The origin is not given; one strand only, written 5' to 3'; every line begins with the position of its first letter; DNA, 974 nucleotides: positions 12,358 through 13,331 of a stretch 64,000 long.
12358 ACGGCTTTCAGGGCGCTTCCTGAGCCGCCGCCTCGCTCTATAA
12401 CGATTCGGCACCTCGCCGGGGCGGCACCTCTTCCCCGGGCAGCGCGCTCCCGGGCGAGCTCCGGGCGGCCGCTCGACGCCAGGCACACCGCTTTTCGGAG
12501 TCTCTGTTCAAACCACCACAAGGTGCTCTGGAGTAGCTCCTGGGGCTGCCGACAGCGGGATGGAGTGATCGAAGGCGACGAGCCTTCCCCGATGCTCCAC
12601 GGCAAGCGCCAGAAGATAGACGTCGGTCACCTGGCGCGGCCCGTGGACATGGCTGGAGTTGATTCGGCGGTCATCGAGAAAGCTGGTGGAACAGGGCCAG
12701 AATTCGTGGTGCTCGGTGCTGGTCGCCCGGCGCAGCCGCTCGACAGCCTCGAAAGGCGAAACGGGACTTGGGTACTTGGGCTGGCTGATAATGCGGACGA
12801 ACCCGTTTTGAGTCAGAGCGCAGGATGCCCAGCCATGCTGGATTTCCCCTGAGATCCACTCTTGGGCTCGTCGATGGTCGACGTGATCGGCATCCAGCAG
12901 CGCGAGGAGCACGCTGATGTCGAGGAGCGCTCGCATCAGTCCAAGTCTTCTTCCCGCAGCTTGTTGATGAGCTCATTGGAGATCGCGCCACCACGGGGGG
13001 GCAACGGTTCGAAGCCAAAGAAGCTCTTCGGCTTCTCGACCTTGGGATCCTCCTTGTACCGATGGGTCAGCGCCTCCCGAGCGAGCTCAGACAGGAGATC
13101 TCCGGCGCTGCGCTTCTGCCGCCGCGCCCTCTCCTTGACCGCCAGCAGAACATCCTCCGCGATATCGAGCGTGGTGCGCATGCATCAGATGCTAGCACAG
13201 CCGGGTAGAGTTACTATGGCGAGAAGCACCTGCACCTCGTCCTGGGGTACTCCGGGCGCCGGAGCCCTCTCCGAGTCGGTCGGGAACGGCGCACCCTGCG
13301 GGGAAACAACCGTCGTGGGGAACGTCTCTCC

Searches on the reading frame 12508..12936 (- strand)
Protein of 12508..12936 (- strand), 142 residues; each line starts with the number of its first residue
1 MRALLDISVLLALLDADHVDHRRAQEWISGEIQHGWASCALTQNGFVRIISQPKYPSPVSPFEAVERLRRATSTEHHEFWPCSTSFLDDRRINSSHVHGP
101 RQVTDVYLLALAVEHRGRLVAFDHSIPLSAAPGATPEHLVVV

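Call 3: search_protein_families(library=pfam, proteins=[window:12508-12936:-], max_evalue=1)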
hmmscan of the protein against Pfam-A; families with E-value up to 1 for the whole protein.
window:12508-12936:- (142 aa): 1 family
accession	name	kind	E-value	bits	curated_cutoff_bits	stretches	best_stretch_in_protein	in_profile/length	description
PF01850.27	PIN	-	9.9e-08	33.1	23.6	1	4-125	2-113/120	PIN domain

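Call 104: search_protein_families(library=ncbifam, proteins=[window:12508-12936:-], max_evalue=0.01)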
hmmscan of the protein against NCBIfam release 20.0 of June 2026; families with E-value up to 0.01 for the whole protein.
window:12508-12936:- (142 aa): 1 family
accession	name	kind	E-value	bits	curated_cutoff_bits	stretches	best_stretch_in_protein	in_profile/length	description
TIGR00028.1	Mtu_PIN_fam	subfamily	8.2e-36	123.4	73.6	1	1-135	1-136/143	TA system VapC family ribonuclease toxin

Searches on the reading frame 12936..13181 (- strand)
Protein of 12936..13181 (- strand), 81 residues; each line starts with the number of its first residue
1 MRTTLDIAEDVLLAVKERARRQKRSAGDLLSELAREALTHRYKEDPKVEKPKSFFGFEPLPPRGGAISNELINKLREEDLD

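Call 3: search_protein_families(library=pfam, proteins=[window:12936-13181:-], max_evalue=1)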
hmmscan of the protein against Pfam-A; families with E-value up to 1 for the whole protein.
window:12936-13181:- (81 aa): 1 family
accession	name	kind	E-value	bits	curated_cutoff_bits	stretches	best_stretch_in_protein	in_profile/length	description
PF19891.5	DUF6364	-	0.069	14.1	27.3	1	4-44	6-39/70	Family of unknown function (DUF6364)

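Call 104: search_protein_families(library=ncbifam, proteins=[window:12936-13181:-], max_evalue=0.01)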
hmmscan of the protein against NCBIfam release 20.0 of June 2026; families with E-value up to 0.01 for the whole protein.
window:12936-13181:- (81 aa): 0 families
